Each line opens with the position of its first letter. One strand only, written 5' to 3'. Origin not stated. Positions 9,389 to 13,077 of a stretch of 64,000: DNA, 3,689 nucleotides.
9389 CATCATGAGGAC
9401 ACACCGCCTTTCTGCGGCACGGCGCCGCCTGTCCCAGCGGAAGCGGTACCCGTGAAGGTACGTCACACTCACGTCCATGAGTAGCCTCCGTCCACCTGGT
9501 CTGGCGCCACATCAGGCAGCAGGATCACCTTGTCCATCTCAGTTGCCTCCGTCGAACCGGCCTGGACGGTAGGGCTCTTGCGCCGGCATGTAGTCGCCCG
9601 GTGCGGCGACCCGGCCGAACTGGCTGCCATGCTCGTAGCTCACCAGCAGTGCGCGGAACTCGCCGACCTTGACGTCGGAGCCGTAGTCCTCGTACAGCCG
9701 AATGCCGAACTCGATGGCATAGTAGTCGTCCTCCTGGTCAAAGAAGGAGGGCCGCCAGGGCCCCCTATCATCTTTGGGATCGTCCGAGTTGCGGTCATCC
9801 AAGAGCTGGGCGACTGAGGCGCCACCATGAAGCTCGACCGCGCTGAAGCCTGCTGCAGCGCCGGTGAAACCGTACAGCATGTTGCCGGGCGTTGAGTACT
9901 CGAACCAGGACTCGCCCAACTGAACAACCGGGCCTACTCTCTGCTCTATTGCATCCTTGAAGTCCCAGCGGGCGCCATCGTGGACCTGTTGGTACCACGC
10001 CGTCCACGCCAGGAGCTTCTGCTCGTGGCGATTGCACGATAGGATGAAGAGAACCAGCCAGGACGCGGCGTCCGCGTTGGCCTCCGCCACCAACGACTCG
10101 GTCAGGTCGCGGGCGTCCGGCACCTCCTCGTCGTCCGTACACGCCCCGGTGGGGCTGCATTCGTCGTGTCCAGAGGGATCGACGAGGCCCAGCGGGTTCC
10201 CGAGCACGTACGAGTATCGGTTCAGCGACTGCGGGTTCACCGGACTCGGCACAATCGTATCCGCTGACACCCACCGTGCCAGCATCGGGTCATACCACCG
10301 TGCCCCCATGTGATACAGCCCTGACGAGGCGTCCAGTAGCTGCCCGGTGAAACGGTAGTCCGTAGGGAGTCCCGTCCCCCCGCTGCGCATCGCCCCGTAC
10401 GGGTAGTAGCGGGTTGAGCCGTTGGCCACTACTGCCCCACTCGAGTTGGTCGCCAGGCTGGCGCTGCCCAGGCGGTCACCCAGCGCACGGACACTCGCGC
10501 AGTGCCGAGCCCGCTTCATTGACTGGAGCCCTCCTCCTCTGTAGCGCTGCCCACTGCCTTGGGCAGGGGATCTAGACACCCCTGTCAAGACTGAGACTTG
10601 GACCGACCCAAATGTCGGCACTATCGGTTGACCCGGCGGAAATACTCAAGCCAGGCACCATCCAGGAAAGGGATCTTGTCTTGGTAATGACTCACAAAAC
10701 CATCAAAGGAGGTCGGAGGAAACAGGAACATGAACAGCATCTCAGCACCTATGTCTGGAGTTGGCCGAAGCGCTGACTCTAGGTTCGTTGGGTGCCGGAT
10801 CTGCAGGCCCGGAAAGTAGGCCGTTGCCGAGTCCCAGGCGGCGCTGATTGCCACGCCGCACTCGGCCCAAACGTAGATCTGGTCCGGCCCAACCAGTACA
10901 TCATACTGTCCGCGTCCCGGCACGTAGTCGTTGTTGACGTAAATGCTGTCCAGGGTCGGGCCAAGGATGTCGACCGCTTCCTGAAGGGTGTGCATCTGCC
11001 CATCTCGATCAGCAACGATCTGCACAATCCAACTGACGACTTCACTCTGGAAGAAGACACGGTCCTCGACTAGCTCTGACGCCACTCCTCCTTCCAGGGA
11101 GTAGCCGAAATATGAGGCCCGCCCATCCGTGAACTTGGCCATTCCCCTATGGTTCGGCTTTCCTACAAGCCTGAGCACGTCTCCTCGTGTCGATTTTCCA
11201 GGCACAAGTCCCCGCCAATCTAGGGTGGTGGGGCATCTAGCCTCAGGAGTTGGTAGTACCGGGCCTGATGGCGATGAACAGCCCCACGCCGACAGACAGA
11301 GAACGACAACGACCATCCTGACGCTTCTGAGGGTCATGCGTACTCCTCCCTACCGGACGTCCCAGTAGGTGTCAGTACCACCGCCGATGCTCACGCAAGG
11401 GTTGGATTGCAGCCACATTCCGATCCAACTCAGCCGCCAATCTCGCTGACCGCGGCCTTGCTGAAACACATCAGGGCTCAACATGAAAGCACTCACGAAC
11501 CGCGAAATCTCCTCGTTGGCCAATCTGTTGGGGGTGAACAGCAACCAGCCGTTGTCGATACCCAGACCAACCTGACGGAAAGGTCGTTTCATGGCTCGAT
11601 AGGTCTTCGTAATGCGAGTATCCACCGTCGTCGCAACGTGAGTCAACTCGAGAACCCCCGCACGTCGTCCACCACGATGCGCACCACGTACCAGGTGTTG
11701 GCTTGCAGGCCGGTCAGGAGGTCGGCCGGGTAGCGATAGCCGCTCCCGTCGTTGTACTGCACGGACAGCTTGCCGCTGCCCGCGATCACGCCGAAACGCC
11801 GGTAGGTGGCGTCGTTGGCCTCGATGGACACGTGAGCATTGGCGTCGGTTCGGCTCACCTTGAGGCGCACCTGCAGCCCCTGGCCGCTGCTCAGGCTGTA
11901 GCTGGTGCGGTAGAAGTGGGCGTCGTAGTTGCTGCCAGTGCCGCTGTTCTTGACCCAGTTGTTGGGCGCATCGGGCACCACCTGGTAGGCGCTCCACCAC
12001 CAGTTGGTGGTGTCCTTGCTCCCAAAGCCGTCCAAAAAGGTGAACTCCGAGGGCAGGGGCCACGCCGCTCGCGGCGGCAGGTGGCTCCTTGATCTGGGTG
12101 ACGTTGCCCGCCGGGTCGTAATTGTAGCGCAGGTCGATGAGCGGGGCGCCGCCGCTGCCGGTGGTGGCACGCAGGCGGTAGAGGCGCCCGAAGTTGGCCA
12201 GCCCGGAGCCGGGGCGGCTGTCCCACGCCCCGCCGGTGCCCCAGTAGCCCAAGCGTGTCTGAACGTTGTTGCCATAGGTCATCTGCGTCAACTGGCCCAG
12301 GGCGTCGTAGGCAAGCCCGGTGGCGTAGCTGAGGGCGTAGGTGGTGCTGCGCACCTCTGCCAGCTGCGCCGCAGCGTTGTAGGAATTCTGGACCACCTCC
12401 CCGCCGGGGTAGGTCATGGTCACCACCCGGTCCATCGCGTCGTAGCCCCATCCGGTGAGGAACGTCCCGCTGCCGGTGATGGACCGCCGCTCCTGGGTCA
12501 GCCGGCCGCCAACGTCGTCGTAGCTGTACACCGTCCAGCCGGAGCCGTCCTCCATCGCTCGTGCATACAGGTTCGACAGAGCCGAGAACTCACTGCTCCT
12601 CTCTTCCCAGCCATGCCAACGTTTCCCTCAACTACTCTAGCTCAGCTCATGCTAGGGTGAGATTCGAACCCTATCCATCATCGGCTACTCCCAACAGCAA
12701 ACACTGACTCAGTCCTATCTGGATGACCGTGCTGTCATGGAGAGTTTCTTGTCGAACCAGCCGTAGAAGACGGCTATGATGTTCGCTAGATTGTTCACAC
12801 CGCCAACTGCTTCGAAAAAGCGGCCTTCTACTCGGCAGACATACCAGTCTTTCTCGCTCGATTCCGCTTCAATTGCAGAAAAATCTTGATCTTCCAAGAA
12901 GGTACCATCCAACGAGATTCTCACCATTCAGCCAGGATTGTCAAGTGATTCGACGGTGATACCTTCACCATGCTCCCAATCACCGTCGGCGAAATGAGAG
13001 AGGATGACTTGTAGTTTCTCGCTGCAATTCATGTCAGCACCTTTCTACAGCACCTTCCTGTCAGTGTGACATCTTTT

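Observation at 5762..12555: Island of RHS/YD-repeat polymorphic-toxin fragments with two orphan C-terminal toxin cassettes and three lipoprotein immunity candidates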

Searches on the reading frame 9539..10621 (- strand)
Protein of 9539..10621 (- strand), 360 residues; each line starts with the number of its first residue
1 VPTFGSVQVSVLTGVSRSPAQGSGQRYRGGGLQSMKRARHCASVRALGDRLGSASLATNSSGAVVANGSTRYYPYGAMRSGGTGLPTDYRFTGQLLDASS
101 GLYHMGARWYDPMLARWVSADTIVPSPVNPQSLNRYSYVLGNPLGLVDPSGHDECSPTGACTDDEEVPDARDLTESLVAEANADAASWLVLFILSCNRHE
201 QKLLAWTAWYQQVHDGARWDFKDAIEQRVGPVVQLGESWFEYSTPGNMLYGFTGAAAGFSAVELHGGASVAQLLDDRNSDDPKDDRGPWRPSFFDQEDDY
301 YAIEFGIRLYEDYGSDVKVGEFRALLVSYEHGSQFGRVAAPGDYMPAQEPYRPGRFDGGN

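Call 3: search_protein_families(library=pfam, proteins=[window:9539-10621:-], max_evalue=0.1)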
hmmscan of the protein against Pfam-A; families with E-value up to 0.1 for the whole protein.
window:9539-10621:- (360 aa): 1 family
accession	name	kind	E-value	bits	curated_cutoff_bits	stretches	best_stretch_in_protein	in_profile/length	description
PF15607.11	Ntox44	-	6.5e-15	55.8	24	1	208-311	1-103/104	Bacterial toxin 44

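Call 8: find_encoding_contigs(protein=window:9539-10621:-, flank=10000, max_places=6)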
Protein window:9539-10621:- (360 aa): no gene with exactly this product is on record in the collection.

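Call 16: search_protein_families(library=ncbifam, proteins=[window:9539-10621:-], max_evalue=0.1)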
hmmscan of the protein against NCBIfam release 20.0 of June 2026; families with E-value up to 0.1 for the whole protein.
window:9539-10621:- (360 aa): 2 families
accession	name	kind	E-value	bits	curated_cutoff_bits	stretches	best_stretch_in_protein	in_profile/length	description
TIGR03696.1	Rhs_assc_core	domain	7.1e-24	84.1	32.5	1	72-152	1-76/76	RHS repeat-associated core domain-containing protein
NF041261.1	RHS_core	equivalog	0.00054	17.9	2000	1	87-151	1201-1260/1261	RHS element core protein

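Call 41: search_solved_structures(query=window:9539-10621:-, max_evalue=1, show_alignments=1)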
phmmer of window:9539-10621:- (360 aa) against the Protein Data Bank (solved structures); distinct sequences matched with E-value up to 1: 22.
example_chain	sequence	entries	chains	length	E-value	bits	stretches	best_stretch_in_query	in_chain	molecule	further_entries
6sup_A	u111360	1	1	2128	9.2e-09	38.2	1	49-152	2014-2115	TcdB2,TccC3,Cell division control protein 42 homolog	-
6h6e_F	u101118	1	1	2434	1e-08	38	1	49-151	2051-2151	TcdB2,TccC3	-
6suf_F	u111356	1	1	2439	1e-08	38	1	49-151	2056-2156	TcdB2,TccC3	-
9c4k_Q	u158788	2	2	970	1.4e-08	37.5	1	53-152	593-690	Toxin subunit YenC2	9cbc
6suq_A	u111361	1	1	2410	2.3e-08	36.9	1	49-151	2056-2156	TcdB2,TccC3,Genome polyprotein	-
4igl_B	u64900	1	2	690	2.5e-08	36.7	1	53-151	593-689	YenC2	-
6h6g_A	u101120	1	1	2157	3.1e-08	36.5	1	49-151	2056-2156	TcdB2,TccC3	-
4o9x_A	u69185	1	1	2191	3.1e-08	36.4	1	49-151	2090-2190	TcdB2, TccC3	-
6h6f_F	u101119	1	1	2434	5.2e-08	35.7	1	49-151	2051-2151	TcdB2,TccC3,TccC3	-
6sue_F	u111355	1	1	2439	5.2e-08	35.7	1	49-151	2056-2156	TcdB2,TccC3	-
6l7i_G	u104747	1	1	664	1.8e-07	34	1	49-151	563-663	TccC2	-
5kis_B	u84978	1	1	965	2.4e-06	30.2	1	50-151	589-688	RHS2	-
8fjp_A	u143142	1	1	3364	1.5e-05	27.6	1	45-152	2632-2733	salivary gland surface protein 1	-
9on3_A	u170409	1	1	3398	3.2e-05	26.5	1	47-152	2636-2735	SGS4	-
8h8a_A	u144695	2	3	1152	0.00014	24.4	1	49-151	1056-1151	Putative Rhs-family protein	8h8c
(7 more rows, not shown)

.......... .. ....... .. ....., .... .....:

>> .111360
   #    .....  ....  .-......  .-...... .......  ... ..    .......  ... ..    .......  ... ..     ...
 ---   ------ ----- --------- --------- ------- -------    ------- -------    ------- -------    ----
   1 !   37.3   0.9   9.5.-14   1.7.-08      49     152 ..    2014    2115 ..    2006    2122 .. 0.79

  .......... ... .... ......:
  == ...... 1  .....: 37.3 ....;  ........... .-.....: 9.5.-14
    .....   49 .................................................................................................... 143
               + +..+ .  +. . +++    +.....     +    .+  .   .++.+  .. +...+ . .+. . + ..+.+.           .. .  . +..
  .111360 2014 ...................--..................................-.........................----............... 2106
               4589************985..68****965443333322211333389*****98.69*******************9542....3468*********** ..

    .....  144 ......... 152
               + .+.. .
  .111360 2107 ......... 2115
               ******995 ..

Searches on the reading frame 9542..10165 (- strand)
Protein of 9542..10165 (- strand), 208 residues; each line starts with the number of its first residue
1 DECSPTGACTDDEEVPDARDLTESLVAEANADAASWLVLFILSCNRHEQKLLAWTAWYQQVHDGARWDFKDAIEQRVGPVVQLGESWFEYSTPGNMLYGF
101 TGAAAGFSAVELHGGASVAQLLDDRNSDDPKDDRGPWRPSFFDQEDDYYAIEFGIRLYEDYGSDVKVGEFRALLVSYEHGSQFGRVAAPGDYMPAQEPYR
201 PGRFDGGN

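Call 54: search_protein_families(library=pfam, proteins=[window:9542-10165:-], max_evalue=1)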
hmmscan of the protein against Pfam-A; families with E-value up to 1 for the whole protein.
seq(208 aa): 2 families
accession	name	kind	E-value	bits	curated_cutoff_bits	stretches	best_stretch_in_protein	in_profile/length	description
PF15607.11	Ntox44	-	2.3e-15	57.3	24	1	56-159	1-103/104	Bacterial toxin 44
PF18724.6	ADDT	-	0.056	13.6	26.2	1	26-73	16-63/232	Amino acid:DNA transferase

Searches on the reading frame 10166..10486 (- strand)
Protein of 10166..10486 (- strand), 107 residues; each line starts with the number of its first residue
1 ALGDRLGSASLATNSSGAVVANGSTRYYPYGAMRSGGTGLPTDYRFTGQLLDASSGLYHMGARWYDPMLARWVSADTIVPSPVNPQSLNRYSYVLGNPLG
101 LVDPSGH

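Call 28: find_related_loci(query=A1, collection=genome_contigs, flank=10000)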
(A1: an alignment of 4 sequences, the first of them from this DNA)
Query A1 (107 aa) in genome_contigs; peptide patterns used: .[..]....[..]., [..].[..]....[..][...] (x = any residue, [..] = any of these).
47 stretches matched a pattern; 6 encode a relative of the query (tblastn E <= 1e-3); 6 distinct loci.
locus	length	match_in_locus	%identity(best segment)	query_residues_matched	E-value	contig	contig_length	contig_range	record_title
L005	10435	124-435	59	2-107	7e-38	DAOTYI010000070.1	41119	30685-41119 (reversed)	MAG TPA_asm: Anaerolineae bacterium isolate H23_320 k115_890143, whole genome shotgun sequence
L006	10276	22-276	67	24-107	2e-35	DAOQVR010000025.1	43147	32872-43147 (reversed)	MAG TPA_asm: Anaerolineae bacterium isolate AMR_MDS_1083 NODE_1013_length_43147_cov_25.354149, whole genome shotgun sequ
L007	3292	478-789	56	2-107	3e-33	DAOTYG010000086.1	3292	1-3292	MAG TPA_asm: Anaerolineae bacterium isolate H23_313 k115_643737, whole genome shotgun sequence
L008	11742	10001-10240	63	26-107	2e-31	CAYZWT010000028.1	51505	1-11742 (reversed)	MAG TPA_asm: uncultured Anaerolineales bacterium isolate SRP241326_co4_134 genome assembly, contig: NODE_1052_length_515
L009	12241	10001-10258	60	24-107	1e-30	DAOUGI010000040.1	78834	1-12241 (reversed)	MAG TPA_asm: Anaerolineae bacterium isolate R44_137 k83_2783065, whole genome shotgun sequence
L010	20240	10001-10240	35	27-106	9e-13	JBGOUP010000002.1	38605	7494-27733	MAG: Patescibacteria group bacterium isolate OBJ_0618_7090110_136 k141_7781247_length_38605_cov_9.9919, whole genome sho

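Call 54: search_protein_families(library=pfam, proteins=[L008:3809-4843:+, L008:5180-5953:+, L008:8196-9194:+, L009:9809-10957:+], max_evalue=1)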
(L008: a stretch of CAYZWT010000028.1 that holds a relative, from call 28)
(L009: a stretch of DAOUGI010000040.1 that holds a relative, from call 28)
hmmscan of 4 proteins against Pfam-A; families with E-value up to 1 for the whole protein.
L008:3809-4843:+ (344 aa): 0 families

L008:5180-5953:+ (257 aa): 0 families

L008:8196-9194:+ (332 aa): 0 families

L009:9809-10957:+ (382 aa): 8 families
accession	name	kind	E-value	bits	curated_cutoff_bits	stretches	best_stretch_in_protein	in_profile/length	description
PF06262.17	Zincin_1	-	3e-06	27.5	22.4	1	28-72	1-45/97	Zincin-like metallopeptidase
PF05277.18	DUF726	-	0.0031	17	22.6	1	239-301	205-268/343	Protein of unknown function (DUF726)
PF05990.18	DUF900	-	0.0081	16.1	20.5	1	239-291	81-135/232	Alpha/beta hydrolase of unknown function (DUF900)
PF10340.15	Say1_Mug180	-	0.024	14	21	1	247-291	189-233/374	Steryl acetyl hydrolase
PF00561.26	Abhydrolase_1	-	0.073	13.2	25.8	1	240-290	57-101/245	alpha/beta hydrolase fold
PF06821.19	Ser_hydrolase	-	0.081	13.3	22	1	242-299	43-99/172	Serine hydrolase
PF07859.19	Abhydrolase_3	-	0.084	13.1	25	1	242-293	60-110/210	alpha/beta hydrolase fold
PF12146.15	Hydrolase_4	-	0.13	11.9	27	1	241-306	65-125/239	Serine aminopeptidase, S33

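Call 95: search_protein_families(library=pfam, proteins=[L008:5947-6333:+, L008:7425-8177:+, L008:3218-3742:+, L006:958-1443:+], max_evalue=0.1)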
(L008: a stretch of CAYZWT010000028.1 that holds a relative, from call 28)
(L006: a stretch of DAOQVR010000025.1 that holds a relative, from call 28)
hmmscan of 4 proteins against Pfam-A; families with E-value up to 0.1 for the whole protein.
L008:5947-6333:+ (128 aa): 0 families

L008:7425-8177:+ (250 aa): 0 families

L008:3218-3742:+ (174 aa): 1 family
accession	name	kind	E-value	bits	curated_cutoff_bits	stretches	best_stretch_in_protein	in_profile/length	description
PF10049.14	DUF2283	-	0.0004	20.9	23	1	108-147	11-47/49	Protein of unknown function (DUF2283)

L006:958-1443:+ (161 aa): 0 families

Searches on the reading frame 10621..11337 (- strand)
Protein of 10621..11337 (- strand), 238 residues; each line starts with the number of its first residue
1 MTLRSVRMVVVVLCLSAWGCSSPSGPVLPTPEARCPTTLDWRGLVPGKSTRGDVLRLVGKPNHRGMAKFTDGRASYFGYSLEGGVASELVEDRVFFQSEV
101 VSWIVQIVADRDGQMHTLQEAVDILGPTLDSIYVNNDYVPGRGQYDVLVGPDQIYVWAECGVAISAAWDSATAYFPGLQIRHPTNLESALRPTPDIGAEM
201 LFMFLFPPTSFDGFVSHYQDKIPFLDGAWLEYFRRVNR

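Call 3: search_protein_families(library=pfam, proteins=[window:10621-11337:-], max_evalue=0.1)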
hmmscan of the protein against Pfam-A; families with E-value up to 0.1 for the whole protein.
window:10621-11337:- (238 aa): 1 family
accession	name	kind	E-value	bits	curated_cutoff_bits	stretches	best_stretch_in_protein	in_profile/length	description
PF05677.18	DUF818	-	0.084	12.3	20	0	77-114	220-255/365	Chlamydia CHLPS protein (DUF818)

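Call 10: find_encoding_contigs(protein=window:10621-11337:-, flank=10000, max_places=6)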
Protein window:10621-11337:- (238 aa): 1 contig read that carries it; 1 place shown.
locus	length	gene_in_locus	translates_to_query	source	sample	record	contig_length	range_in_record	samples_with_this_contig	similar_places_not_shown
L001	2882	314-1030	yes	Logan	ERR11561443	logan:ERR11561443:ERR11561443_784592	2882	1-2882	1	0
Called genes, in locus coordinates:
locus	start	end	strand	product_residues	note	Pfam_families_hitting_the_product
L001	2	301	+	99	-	?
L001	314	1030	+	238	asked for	-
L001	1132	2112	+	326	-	PF25023:TEN_YD-shell (weak), PF15607:Ntox44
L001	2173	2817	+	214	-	-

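Call 16: search_protein_families(library=ncbifam, proteins=[window:10621-11337:-], max_evalue=0.1)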
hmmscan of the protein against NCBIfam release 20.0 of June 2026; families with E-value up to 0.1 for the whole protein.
window:10621-11337:- (238 aa): 0 families

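Call 45: find_homologous_proteins(query=window:10621-11337:-, max_evalue=0.001)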
Query window:10621-11337:- (238 aa): 8 proteins with E <= 0.001 among 448 candidates.
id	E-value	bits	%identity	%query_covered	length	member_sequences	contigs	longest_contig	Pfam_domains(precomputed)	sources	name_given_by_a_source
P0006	2.5e-113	395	100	73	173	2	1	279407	-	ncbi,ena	-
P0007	6.7e-67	243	50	96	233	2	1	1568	-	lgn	-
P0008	5.7e-66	240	46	99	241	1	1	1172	-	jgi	jgi:hypothetical protein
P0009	4.8e-63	231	49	92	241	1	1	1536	-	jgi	-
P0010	8.4e-62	227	48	92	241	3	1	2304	-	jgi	jgi:hypothetical protein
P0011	3.5e-59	218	47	86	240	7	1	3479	-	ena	-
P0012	1.1e-51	194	42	95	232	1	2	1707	-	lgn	-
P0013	5.7e-35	139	48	63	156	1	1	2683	-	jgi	jgi:hypothetical protein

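Call 47: find_encoding_contigs(protein=P0011, flank=5000, max_places=4)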
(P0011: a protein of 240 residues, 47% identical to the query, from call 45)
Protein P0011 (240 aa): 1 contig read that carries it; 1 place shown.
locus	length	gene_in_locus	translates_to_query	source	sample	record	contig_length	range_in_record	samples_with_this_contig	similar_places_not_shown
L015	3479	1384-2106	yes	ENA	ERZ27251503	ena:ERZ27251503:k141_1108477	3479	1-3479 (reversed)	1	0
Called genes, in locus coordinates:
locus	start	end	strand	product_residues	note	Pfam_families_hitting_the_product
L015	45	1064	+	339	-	PF00069:Pkinase, PF07714:PK_Tyr_Ser-Thr, PF01636:APH (faint), PF03109:ABC1 (weak)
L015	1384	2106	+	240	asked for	-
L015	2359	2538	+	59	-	-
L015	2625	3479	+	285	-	?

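Call 52: find_related_loci(query=A2, collection=metagenome_contigs, flank=6000)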
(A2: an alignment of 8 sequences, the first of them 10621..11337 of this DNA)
Query A2 (238 aa) in metagenome_contigs; peptide patterns used: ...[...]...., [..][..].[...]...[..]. (x = any residue, [..] = any of these).
160 stretches matched a pattern; 4 encode a relative of the query (tblastn E <= 1e-3); 4 distinct loci.
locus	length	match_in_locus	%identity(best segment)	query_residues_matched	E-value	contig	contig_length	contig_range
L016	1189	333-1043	50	1-235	1e-77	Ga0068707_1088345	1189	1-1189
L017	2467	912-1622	48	1-235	9e-69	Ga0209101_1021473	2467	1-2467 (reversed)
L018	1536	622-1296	49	19-238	1e-70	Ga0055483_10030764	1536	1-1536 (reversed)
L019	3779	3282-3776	49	32-194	6e-48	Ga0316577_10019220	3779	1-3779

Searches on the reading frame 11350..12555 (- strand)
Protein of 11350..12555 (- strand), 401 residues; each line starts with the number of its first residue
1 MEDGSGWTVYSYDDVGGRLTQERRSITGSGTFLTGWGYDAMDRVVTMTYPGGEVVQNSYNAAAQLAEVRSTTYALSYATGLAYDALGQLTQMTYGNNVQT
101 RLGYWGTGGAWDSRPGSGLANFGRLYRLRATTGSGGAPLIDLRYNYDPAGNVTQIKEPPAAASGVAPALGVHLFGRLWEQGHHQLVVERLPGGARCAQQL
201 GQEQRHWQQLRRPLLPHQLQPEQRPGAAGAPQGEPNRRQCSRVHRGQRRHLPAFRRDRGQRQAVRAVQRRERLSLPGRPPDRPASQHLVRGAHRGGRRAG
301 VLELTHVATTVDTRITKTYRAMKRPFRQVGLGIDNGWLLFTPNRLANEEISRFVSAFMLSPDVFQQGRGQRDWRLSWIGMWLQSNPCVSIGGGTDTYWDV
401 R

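Call 3: search_protein_families(library=pfam, proteins=[window:11350-12555:-], max_evalue=0.1)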
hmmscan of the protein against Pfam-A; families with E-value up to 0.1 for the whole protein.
window:11350-12555:- (401 aa): 1 family
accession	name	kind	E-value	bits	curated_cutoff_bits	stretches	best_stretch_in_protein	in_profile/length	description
PF05593.20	RHS_repeat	-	4.4e-14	52.9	22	2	17-53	5-37/38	RHS Repeat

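Call 16: search_protein_families(library=ncbifam, proteins=[window:11350-12555:-], max_evalue=0.1)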
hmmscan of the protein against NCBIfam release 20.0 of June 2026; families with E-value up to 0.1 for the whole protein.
window:11350-12555:- (401 aa): 2 families
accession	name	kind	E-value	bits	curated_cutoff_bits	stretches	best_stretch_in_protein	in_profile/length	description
TIGR01643.1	YD_repeat_2x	repeat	0.00013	22.3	15.8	1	38-71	1-34/42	YD repeat-containing protein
NF041261.1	RHS_core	equivalog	0.0018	16.1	2000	1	34-162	493-620/1261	RHS element core protein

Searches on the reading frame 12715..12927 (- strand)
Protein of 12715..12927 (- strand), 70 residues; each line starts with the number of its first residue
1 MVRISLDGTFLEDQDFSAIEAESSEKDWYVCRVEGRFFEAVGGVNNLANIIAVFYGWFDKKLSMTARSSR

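Call 3: search_protein_families(library=pfam, proteins=[window:12715-12927:-], max_evalue=0.1)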
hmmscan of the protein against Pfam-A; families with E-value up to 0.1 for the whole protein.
window:12715-12927:- (70 aa): 1 family
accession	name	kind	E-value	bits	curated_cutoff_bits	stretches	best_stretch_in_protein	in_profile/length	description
PF15580.11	Imm53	-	4.2e-11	42.9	25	1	2-58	34-91/92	Immunity protein 53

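Call 16: search_protein_families(library=ncbifam, proteins=[window:12715-12927:-], max_evalue=0.1)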
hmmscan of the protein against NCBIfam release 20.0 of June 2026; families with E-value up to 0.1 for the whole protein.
window:12715-12927:- (70 aa): 0 families
